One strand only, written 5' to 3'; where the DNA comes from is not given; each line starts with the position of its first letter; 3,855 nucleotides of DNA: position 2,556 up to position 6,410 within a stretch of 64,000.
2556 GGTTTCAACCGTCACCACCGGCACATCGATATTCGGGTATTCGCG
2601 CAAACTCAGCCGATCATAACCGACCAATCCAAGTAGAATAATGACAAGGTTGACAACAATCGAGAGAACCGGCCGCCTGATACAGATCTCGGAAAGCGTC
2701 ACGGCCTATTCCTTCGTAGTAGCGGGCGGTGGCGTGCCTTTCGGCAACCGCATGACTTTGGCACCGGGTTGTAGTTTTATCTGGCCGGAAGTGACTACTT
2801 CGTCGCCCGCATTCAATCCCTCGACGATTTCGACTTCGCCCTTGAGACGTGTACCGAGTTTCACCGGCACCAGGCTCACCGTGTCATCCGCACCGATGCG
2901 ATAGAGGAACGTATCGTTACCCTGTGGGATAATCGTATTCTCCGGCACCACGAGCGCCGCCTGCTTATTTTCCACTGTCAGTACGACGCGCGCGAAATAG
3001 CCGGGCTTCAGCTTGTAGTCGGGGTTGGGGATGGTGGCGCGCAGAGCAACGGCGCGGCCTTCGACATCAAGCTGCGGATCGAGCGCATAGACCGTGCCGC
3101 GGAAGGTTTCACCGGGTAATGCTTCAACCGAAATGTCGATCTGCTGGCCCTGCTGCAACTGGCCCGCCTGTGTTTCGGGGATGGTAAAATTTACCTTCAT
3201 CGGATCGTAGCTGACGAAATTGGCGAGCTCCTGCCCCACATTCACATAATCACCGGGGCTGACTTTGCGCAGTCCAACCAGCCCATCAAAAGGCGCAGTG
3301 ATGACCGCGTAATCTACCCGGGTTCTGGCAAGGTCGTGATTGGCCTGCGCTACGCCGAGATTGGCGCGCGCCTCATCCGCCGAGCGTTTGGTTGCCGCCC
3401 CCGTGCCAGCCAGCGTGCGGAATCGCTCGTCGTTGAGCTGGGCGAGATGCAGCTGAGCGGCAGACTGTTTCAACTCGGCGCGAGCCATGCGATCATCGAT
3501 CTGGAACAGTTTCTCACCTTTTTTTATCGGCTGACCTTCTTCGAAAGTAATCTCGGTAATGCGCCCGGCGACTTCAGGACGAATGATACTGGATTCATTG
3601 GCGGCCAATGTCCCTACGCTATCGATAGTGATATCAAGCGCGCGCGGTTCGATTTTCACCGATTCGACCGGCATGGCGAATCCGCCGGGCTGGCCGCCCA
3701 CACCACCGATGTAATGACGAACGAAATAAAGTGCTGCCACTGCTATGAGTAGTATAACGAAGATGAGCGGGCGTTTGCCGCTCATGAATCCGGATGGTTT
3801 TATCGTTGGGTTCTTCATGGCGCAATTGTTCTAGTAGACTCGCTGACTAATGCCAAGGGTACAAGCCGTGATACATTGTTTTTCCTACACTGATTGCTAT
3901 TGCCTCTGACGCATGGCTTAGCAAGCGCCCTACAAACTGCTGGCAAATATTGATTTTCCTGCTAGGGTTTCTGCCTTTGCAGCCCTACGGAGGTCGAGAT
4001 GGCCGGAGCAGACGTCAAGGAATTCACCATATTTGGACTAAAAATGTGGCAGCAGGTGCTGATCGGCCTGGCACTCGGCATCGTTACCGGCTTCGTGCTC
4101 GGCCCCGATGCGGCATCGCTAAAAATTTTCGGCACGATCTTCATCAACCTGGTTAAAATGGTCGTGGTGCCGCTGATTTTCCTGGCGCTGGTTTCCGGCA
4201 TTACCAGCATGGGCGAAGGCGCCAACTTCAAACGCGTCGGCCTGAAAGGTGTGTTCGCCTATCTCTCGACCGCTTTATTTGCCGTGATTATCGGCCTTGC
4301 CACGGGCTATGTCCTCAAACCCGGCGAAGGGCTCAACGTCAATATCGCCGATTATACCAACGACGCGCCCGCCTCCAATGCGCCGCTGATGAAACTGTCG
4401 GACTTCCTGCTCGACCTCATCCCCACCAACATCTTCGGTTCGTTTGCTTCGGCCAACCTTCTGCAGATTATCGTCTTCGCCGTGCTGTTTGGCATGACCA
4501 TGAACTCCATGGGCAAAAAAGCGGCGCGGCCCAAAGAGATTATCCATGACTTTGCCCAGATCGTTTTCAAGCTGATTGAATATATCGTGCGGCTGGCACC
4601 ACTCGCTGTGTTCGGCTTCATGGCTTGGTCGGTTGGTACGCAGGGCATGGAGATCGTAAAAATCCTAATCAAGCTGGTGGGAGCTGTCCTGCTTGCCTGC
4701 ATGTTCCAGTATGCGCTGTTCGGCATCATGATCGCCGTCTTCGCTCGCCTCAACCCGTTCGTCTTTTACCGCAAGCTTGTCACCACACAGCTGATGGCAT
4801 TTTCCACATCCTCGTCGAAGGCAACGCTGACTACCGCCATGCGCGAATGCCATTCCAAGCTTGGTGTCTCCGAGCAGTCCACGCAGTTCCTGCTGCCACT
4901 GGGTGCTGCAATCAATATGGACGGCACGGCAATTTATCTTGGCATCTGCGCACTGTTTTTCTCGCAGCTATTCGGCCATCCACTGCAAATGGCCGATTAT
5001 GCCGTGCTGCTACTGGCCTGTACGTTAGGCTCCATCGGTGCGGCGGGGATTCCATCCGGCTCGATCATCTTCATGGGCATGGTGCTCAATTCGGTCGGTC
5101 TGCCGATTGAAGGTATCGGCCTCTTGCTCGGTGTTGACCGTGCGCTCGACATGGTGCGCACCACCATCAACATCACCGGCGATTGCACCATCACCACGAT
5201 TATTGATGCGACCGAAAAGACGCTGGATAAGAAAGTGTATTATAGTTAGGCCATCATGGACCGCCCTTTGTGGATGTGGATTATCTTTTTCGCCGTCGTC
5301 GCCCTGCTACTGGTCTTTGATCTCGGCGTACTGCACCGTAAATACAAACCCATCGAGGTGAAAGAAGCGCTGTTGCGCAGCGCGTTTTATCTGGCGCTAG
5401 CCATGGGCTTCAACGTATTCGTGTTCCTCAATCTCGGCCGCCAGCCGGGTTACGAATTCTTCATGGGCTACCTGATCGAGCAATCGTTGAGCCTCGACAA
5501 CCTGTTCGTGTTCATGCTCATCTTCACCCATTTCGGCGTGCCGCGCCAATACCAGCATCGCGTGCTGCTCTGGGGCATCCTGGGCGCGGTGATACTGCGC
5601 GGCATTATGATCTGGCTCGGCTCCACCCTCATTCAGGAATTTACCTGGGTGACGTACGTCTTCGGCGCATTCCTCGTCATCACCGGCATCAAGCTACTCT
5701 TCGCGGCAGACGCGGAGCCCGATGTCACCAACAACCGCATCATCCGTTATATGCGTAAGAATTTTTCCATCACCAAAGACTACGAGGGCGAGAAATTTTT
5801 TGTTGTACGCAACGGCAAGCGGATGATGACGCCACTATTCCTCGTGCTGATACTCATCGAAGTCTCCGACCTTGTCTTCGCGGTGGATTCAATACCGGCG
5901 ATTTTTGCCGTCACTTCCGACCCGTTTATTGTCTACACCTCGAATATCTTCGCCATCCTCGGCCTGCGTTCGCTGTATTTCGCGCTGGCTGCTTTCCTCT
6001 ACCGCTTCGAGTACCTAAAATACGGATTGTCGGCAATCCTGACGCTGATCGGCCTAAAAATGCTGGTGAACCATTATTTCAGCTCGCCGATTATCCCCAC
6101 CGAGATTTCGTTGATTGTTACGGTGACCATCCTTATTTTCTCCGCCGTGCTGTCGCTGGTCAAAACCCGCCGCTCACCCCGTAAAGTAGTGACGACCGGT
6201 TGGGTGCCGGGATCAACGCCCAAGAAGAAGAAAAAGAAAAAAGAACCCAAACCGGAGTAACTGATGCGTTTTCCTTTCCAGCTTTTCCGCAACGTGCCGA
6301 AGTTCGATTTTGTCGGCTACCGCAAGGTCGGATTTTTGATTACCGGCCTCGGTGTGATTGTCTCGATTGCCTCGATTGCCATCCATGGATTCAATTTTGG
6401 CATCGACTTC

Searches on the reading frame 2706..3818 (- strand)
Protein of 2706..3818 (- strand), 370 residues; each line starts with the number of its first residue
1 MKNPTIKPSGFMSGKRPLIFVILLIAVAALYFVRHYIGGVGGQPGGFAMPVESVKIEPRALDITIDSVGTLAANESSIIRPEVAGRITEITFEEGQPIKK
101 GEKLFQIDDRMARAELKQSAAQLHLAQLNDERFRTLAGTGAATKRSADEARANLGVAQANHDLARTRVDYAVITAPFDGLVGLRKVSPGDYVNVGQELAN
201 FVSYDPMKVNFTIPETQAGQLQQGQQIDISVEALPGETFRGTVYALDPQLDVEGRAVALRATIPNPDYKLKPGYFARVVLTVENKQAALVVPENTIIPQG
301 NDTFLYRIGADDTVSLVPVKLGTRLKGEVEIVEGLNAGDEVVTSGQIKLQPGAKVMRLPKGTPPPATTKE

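Call 30: search_protein_families(library=pfam, proteins=[window:2706-3818:-], max_evalue=0.001)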
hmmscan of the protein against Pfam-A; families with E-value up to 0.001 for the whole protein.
window:2706-3818:- (370 aa): 4 families
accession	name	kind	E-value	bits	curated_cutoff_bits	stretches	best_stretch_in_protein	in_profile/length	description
PF16576.10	HlyD_D23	-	1.9e-33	116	30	1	62-276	3-214/214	Barrel-sandwich domain of CusB or HlyD membrane-fusion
PF13437.12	HlyD_3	-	1e-21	78.1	22.2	1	172-273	1-106/106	HlyD family secretion protein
PF13533.13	Biotin_lipoyl_2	-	6.2e-08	32.7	29.8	1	79-108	3-32/32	Biotin-lipoyl like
PF00364.28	Biotin_lipoyl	-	5e-06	26.7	22.1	0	185-222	20-54/73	Biotin-requiring enzyme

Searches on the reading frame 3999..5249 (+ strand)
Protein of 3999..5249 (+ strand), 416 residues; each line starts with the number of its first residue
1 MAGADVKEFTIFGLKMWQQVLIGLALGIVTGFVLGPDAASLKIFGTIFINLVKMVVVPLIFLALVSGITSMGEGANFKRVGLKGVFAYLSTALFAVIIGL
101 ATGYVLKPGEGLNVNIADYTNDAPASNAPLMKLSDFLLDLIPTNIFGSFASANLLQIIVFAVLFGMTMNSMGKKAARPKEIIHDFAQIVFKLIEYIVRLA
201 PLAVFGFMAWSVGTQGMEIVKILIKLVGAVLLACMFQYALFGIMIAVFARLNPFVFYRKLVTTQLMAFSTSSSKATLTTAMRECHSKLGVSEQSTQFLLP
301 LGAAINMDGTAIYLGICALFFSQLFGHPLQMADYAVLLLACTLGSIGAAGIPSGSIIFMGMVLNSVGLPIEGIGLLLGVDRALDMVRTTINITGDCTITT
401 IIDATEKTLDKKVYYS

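Call 30: search_protein_families(library=pfam, proteins=[window:3999-5249:+], max_evalue=0.001)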
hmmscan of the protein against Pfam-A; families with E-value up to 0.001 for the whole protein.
window:3999-5249:+ (416 aa): 1 family
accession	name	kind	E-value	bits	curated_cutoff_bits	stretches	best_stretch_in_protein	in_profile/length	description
PF00375.23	SDF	-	2.5e-116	389.3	27.9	1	16-404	1-386/387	Sodium:dicarboxylate symporter family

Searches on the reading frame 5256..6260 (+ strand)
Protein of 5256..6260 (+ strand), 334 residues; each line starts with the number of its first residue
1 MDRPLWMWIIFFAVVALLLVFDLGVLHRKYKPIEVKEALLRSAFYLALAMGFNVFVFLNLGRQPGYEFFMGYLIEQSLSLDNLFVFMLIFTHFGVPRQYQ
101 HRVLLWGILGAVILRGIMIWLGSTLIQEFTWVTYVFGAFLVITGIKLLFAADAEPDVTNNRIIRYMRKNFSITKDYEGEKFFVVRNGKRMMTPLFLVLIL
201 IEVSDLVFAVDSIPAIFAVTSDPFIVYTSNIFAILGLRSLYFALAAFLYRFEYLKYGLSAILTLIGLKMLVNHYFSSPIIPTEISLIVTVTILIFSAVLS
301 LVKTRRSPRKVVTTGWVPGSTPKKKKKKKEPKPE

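Call 30: search_protein_families(library=pfam, proteins=[window:5256-6260:+], max_evalue=0.001)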
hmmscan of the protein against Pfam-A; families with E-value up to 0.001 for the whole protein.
window:5256-6260:+ (334 aa): 1 family
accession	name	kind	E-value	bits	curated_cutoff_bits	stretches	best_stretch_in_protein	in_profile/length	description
PF03741.22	TerC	-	2.2e-54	184.3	27.8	1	69-272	1-177/178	Integral membrane protein TerC family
